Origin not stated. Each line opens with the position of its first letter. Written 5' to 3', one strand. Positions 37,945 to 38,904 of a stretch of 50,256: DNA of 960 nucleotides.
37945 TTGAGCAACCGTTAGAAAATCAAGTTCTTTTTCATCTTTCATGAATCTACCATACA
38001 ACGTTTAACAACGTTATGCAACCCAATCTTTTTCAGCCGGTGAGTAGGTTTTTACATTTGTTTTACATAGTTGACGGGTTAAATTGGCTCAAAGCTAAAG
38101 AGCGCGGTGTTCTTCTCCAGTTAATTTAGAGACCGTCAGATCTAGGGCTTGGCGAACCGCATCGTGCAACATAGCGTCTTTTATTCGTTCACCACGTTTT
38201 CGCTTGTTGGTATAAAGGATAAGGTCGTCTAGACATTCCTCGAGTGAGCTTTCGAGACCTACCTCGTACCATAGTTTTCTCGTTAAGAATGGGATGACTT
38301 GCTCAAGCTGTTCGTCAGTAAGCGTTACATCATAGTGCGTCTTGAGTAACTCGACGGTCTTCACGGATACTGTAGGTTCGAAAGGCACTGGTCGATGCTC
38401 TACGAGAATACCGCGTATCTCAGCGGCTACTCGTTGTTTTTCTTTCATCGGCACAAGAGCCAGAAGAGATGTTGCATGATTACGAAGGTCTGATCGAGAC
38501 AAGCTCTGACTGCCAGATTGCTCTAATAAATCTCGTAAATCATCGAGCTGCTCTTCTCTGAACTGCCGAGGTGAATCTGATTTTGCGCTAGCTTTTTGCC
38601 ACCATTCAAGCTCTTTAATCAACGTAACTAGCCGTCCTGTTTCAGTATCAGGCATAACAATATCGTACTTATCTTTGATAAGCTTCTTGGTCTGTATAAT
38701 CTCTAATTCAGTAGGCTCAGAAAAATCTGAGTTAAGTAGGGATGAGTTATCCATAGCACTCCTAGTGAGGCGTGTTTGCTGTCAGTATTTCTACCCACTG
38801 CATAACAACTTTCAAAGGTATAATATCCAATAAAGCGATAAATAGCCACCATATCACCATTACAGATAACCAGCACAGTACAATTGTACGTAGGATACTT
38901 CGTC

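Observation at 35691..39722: Candidate undescribed defence operon: XRE | HKD-nuclease-TM, 219-aa unknown, HTH-SF2 helicase, 77-aa Cys/His protein, next to type I R-M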

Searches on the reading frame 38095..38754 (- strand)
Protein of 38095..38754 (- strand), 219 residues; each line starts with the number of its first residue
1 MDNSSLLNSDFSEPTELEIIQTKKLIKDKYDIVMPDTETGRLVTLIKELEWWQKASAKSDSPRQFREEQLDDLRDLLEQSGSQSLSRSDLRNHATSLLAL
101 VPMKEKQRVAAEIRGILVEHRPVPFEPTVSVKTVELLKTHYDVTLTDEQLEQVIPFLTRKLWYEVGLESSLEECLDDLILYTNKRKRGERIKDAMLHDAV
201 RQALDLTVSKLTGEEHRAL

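Call 3: search_protein_families(library=pfam, proteins=[window:38095-38754:-], max_evalue=0.1)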
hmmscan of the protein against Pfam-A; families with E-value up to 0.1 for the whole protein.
window:38095-38754:- (219 aa): 0 families

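Call 4: search_protein_families(library=padloc, proteins=[window:38095-38754:-], max_evalue=0.1)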
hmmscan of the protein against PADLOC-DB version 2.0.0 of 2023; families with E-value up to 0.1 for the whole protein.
window:38095-38754:- (219 aa): 1 family
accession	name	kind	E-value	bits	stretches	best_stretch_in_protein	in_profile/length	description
PDLC01198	Cas5b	-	0.03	12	1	8-99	10-99/254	CAS-I-B; effector_G5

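Call 5: search_protein_families(library=ncbifam, proteins=[window:38095-38754:-], max_evalue=0.1)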
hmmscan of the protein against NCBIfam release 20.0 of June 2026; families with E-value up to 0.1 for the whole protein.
window:38095-38754:- (219 aa): 0 families

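Call 6: search_protein_families(library=phrogs, proteins=[window:38095-38754:-], max_evalue=0.1)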
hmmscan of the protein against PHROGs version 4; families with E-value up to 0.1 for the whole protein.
window:38095-38754:- (219 aa): 0 families

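Call 8: find_homologous_proteins(query=window:38095-38754:-)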
Query window:38095-38754:- (219 aa): 8 proteins with E <= 0.001 among 569 candidates.
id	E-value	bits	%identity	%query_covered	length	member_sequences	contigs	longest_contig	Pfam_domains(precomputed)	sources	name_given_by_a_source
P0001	2.5e-135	467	100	100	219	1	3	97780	-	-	-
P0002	7.3e-107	374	89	89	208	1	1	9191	-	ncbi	ncbi:MAG TPA: hypothetical protein VGE59_04375, partial [Patescibacteria group bacterium]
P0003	3.2e-92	326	71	99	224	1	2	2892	-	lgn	-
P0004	1.9e-85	304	67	98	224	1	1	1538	-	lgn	-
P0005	3.0e-83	297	69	95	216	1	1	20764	-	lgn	-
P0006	6.7e-73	263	63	95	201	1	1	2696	-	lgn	-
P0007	1.0e-66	243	60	94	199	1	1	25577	-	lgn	-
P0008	1.3e-65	239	54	95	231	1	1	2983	-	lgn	-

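Call 10: find_encoding_contigs(protein=P0007, flank=8000, max_places=3)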
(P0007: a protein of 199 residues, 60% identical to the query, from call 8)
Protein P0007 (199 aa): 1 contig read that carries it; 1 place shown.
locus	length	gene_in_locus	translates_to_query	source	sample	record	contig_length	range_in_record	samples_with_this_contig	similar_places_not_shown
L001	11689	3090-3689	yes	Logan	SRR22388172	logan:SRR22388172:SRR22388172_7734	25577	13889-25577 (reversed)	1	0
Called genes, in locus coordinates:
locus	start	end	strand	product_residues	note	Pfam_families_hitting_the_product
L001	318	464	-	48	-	-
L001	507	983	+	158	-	-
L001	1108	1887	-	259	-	-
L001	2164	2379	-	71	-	PF13560:HTH_31, PF12844:HTH_19, PF01381:HTH_3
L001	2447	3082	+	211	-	PF13091:PLDc_2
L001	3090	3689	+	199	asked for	-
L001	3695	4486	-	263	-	PF00459:Inositol_P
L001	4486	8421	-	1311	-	-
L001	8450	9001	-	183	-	PF01420:Methylase_S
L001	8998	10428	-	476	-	PF12161:HsdM_N, PF02384:N6_Mtase, PF07669:Eco57I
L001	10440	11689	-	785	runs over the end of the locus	PF04313:HSDR_N (weak), PF13588:HSDR_N_2 (weak), PF00270:DEAD, PF04851:ResIII, PF18766:SWI2_SNF2, PF00271:Helicase_C (weak), PF08463:EcoEI_R_C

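Call 11: find_encoding_contigs(protein=P0005, flank=8000, max_places=3)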
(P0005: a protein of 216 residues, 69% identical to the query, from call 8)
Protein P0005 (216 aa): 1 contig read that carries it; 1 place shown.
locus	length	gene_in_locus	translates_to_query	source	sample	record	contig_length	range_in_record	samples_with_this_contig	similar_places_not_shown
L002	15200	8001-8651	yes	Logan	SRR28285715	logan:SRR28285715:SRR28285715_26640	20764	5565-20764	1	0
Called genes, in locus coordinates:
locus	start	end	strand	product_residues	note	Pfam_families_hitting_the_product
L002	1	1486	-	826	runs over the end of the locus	PF02463:SMC_N (faint), PF03193:RsgA_GTPase (faint), PF13191:AAA_16 (faint), PF13476:AAA_23 (faint), PF13481:AAA_25 (faint), PF13555:AAA_29 (faint), PF17755:UvrA_DNA-bind, PF00005:ABC_tran (weak), +3 more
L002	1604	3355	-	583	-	PF01411:tRNA-synt_2c, PF07973:tRNA_SAD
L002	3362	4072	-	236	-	PF01464:SLT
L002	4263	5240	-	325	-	PF01368:DHH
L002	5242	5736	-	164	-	PF13483:Lactamase_B_3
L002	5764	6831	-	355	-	PF21710:Spt6_S1 (faint), PF00575:S1 (weak), PF13509:S1_2 (faint), PF00575:S1, PF23459:S1_RRP5 (weak)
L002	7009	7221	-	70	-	PF13560:HTH_31, PF12844:HTH_19, PF01381:HTH_3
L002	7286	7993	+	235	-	PF13091:PLDc_2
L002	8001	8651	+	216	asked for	-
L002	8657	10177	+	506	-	-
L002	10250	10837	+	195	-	-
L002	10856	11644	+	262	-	-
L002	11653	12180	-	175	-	-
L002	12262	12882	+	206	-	PF02517:Rce1-like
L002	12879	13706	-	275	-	-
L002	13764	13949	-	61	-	-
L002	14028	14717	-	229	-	-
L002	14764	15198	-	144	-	?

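Call 12: find_encoding_contigs(protein=P0002, flank=8000, max_places=3)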
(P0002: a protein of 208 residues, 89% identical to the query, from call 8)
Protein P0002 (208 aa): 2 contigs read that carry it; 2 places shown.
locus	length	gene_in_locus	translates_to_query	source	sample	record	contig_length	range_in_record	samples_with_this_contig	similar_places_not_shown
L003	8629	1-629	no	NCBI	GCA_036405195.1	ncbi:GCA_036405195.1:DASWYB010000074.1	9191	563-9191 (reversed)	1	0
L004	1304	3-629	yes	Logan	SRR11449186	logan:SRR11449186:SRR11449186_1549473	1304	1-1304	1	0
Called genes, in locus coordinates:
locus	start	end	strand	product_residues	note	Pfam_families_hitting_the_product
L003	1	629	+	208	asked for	?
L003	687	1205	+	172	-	PF11303:DUF3105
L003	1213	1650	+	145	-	-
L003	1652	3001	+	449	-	-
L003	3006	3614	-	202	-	PF01545:Cation_efflux (weak)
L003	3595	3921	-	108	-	PF12802:MarR_2, PF12840:HTH_20 (weak), PF01022:HTH_5, PF24033:DUF7342 (weak), PF09339:HTH_IclR (weak), PF01978:TrmB (weak)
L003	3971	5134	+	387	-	PF00403:HMA, PF00122:E1-E2_ATPase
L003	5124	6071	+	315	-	PF00702:Hydrolase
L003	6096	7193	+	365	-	PF12704:MacB_PCD, PF02687:FtsX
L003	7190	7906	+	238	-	PF00005:ABC_tran, PF02463:SMC_N (faint), PF13555:AAA_29 (weak), PF13304:AAA_21 (faint)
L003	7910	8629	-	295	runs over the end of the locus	PF01545:Cation_efflux, PF16916:ZT_dimer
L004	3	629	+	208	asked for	?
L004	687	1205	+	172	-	PF11303:DUF3105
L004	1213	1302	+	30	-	?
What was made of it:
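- G2 homolog contexts keep XRE, PLD and G2 but then continue with unrelated genes (calls 10-12). Even the closest relative of G2 (89% identity) is followed by DUF3105 and other genes rather than a helicase (call 12).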

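Call 32: search_protein_representatives(alignment_id=A2)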
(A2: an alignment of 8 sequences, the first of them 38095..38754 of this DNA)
Query: 8 sequences, 219 profile positions. Proteins with E-value up to 0.001 (for the whole library): 62; up to 1e-10: 38; up to 1e-30: 22. The best 62 are listed.
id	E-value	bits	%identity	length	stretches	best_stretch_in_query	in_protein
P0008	1.5e-107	374.3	-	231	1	3-218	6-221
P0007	1.9e-96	338.0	-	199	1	7-213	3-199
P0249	9.4e-59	214.8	-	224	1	11-212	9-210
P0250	7.3e-54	198.8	-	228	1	1-214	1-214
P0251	1.1e-49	185.1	-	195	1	25-219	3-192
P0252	2.3e-49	184.1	-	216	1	5-216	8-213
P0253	4.4e-48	179.9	-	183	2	109-218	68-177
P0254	2.5e-47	177.4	-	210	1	16-215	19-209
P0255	2.5e-46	174.2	-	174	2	104-212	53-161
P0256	8.2e-46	172.5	-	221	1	8-219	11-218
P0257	2.6e-45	170.9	-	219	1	10-212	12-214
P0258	2.9e-45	170.7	-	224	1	7-210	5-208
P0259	8.4e-45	169.2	-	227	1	3-216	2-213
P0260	1.5e-42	161.8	-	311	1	1-210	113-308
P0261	6.0e-38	146.8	-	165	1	10-149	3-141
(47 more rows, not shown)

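Call 39: predict_structure(alignment_id=A2)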
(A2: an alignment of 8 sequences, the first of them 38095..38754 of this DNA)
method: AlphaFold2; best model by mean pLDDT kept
length: 219 residues; sequences in the alignment: 8
mean_pLDDT: 81.2   pTM: 0.71
mean pLDDT of the five models: 81.2, 81.0, 80.5, 75.8, 75.1
residues with pLDDT >= 90: 47; 70-90: 143; 50-70: 19; < 50: 10
segments of 3 or more residues with pLDDT < 50: 1-9
pLDDT, mean of each block of 10 residues (from residue 1): 37 86 94 93 91 71 74 84 82 81 88 93 84 87 82 88 86 86 81 72 82 63
secondary structure, 60 per line:
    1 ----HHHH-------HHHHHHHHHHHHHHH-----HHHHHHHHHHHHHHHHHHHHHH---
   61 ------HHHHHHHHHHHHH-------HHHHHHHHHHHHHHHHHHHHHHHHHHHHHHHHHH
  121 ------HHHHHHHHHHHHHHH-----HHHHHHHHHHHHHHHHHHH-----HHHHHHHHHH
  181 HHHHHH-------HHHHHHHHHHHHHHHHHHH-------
elements in order: H5-8 H16-30 H36-57 H67-79 H87-120 H127-141 H147-165 H171-186 H194-212
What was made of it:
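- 38095..38754 (-): Cassette A: G2, an acidic all-alpha partner protein (219 aa), 7 nt downstream of G1. The AF2 model has pLDDT 81 and pTM 0.71, with nine helices (call 39).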

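Call 48: fold_search(model_id=the predicted structure, library=pdb)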
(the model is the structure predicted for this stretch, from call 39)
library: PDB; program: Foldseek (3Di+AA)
matches with E <= 10: 96; with E <= 0.001: 0
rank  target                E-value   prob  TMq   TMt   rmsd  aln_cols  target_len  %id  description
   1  4xlx_C                3.0e-01  0.13  0.15  0.12  20.2       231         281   13  Crystal structure of BjKS from Bradyrhizobium japonicum (released 2015-02-04)
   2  6rlu_B                4.2e-01  0.57  0.27  0.14  14.8       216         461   10  Trypanosoma brucei Seryl-tRNA Synthetase in Complex with 5'-O-(N-(L-seryl)-sulfamoyl)cytidine (released 2020-01-08)
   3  4w4r_A                4.7e-01  0.11  0.15  0.12  20.4       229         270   12  Crystal structure of ent-kaurene synthase BJKS from bradyrhizobium japonicum (released 2015-01-14)
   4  3lss_A                9.0e-01  0.41  0.27  0.15  14.8       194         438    9  Trypanosoma brucei seryl-tRNA synthetase in complex with ATP (released 2010-03-02)
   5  4r6i_A                9.0e-01  0.14  0.20  0.12  18.1       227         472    7  AtxA protein, a virulence regulator from Bacillus anthracis. (released 2014-10-22)
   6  4r6i_B                1.0e+00  0.13  0.20  0.12  17.8       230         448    8  AtxA protein, a virulence regulator from Bacillus anthracis. (released 2014-10-22)
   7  5cwc                  1.1e+00  0.13  0.21  0.22  21.0       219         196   11  Crystal structure of de novo designed helical repeat protein DHR5 (released 2015-12-16)
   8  3kbt_A                1.1e+00  0.09  0.16  0.14  25.1       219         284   12  Crystal structure of the ankyrin binding domain of human erythroid beta spectrin (repeats 13-15) in complex with the s (released 2010-02-02)
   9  3br2_D                1.2e+00  0.06  0.13  0.15  21.8       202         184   11  Crystal Structure of the Complex of Dequalinium Bound to QacR(E120Q), a Mutant of a Multidrug Binding Transcriptional  (released 2008-12-23)
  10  5f4y_A                1.6e+00  0.11  0.19  0.22  15.3       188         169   13  Structure of the SD2 domain of Human Shroom2 (released 2016-10-19)
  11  3kbt_B                1.6e+00  0.08  0.16  0.13  21.4       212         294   12  Crystal structure of the ankyrin binding domain of human erythroid beta spectrin (repeats 13-15) in complex with the s (released 2010-02-02)
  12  8s1u_H                1.6e+00  0.08  0.14  0.08  17.5       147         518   10  YlmH bound to stalled 50S subunits with RqcH and PtRNA (released 2024-06-12)
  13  1m5y_A                1.7e+00  0.12  0.16  0.10  16.9       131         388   15  Crystallographic Structure of SurA, a Molecular Chaperone that Facilitates Outer Membrane Porin Folding (released 2002-11-08)
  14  4xly_A                1.7e+00  0.06  0.14  0.12  19.2       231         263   14  The complex structure of KS-D75C with substrate CPP (released 2015-02-04)
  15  1m5y_B                1.9e+00  0.11  0.16  0.10  17.0       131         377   15  Crystallographic Structure of SurA, a Molecular Chaperone that Facilitates Outer Membrane Porin Folding (released 2002-11-08)
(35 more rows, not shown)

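Call 69: search_protein_families(library=pfam, alignment_id=A6, max_evalue=0.00001)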
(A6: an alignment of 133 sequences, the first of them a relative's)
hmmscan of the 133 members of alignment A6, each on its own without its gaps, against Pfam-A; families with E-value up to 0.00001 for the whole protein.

A. member 1, L001:507-980:+ (158 aa): 0 families

B. families by the number of members that match (of 133 scanned): 131 families (the first 25 are shown)
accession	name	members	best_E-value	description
PF00078.32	RVT_1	9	1e-25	Reverse transcriptase (RNA-dependent DNA polymerase)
PF00270.35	DEAD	5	3.1e-45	DEAD/DEAH box helicase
PF04851.21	ResIII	5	2.5e-41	Type III restriction enzyme, res subunit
PF01966.28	HD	4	8.1e-19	HD domain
PF18766.7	SWI2_SNF2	3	3.8e-80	SWI2/SNF2 ATPase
PF13603.12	tRNA-synt_1_2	3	3.1e-68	Leucyl-tRNA synthetase, editing domain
PF00133.28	tRNA-synt_1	3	1.2e-52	tRNA synthetases class I (I, L, M and V)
PF04313.20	HSDR_N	3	8.9e-46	Type I restriction enzyme R protein N terminus (HSDR_N)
PF09334.17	tRNA-synt_1g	3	5.3e-33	tRNA synthetases class I (M)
PF00271.37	Helicase_C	3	1e-31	Helicase conserved C-terminal domain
PF00239.26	Resolvase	3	4.9e-27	Resolvase, N terminal domain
PF04055.27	Radical_SAM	3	6.3e-23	Radical SAM superfamily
PF08264.19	Anticodon_1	3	1.2e-18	Anticodon-binding domain of tRNA ligase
PF02661.23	Fic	3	2.4e-18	Fic/DOC family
PF00293.34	NUDIX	3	1.6e-15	NUDIX domain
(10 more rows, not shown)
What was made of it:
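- Its neighbours also include housekeeping genes such as LeuRS, NusB and RNase Y (call 69).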

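Call 70: search_protein_families(library=padloc, alignment_id=A6, max_evalue=1e-10)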
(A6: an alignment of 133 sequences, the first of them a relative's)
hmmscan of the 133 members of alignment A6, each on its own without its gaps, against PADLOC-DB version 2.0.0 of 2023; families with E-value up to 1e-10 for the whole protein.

A. member 1, L001:507-980:+ (158 aa): 0 families

B. families by the number of members that match (of 133 scanned): 326 families (the first 25 are shown)
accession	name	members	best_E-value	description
PDLC01136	RT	11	8.5e-56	RT (reverse transcriptase)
PDLC02063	Cas1_IIIb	9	7e-41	-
PDLC03764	RT_UG26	9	3.4e-27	DRT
PDLC03754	RT_UG17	8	3.5e-37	DRT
PDLC03779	RT_UG4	7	8.3e-28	DRT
PDLC03768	Drt3a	6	1.8e-29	DRT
PDLC03759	RT_UG21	6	1.1e-22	DRT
PDLC02937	RT_I-B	6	1e-21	-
PDLC01607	RT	6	2e-21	"CAS-I,CAS-II,CAS-III,CAS-IV,CAS-V,CAS-VI; acquisition_associated"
PDLC03778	RT_UG39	5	1.2e-25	DRT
PDLC02175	Drt3a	5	1.6e-24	-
PDLC03756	RT_UG19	5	5e-24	DRT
PDLC03755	RT_UG18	5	3.8e-23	DRT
PDLC02939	RT_II-A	5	2.3e-22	-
PDLC02174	Drt3a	5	4.5e-22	-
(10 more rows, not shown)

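Call 82: search_solved_structures(query=A2, max_evalue=10)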
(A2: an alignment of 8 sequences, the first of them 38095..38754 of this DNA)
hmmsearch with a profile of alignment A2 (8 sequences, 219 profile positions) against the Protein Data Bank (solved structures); distinct sequences matched with E-value up to 10: 2.
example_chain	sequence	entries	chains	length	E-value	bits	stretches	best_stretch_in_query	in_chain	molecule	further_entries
7zm7_E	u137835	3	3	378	0.43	13.1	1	24-70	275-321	NADH dehydrogenase (Ubiquinone)-like protein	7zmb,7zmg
6yxq_B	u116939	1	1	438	0.67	12.5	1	144-185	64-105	Activating signal cointegrator 1 complex subunit 2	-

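Call 86: fold_search(model_id=the predicted structure, library=viral)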
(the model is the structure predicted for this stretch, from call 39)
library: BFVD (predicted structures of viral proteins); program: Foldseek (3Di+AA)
matches with E <= 10: 166; with E <= 0.001: 0
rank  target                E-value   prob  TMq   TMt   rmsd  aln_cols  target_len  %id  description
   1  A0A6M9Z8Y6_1          2.8e-01  0.33  0.24  0.06  16.5       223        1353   12  Genome polyprotein (Fragment) [Picornavirales sp.]
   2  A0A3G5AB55            7.1e-01  0.11  0.15  0.09  27.0       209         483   13  Uncharacterized protein [Hyperionvirus sp.]
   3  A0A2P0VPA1            7.5e-01  0.13  0.16  0.10  20.2       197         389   10  Uncharacterized protein [Tetraselmis virus 1]
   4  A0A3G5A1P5            8.7e-01  0.10  0.16  0.11  14.7       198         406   15  Uncharacterized protein [Harvfovirus sp.]
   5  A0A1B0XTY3            9.2e-01  0.12  0.19  0.13  16.9       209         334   11  (no name in the UniProt tables at hand)
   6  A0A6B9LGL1            1.0e+00  0.15  0.19  0.20  12.4       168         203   14  Uncharacterized protein [Flavobacterium phage vB_FspS_stinky9-1]
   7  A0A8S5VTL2            1.3e+00  0.04  0.15  0.13  26.4       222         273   14  (no name in the UniProt tables at hand)
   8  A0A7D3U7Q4            1.4e+00  0.30  0.28  0.07  14.6       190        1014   13  (no name in the UniProt tables at hand)
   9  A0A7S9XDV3            1.5e+00  0.06  0.17  0.11  25.8       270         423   13  Uncharacterized protein [Virus NIOZ-UU157]
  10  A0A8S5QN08            1.6e+00  0.11  0.23  0.16  17.6       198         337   12  Upper collar protein [Podoviridae sp. ctPbe19]
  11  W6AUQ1                1.7e+00  0.06  0.18  0.09  18.6       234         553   14  ribonucleoside-diphosphate reductase [Enterobacter phage PG7]
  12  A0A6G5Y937            2.0e+00  0.09  0.20  0.23  20.0       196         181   12  (no name in the UniProt tables at hand)
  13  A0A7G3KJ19            2.0e+00  0.06  0.17  0.18  18.5       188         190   11  Uncharacterized protein [Entomophthora virgavirus A]
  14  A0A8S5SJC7            2.2e+00  0.09  0.17  0.21  14.0       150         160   15  Uncharacterized protein [Siphoviridae sp. ctFIm6]
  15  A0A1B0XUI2            2.2e+00  0.08  0.19  0.16  18.8       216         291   13  (no name in the UniProt tables at hand)
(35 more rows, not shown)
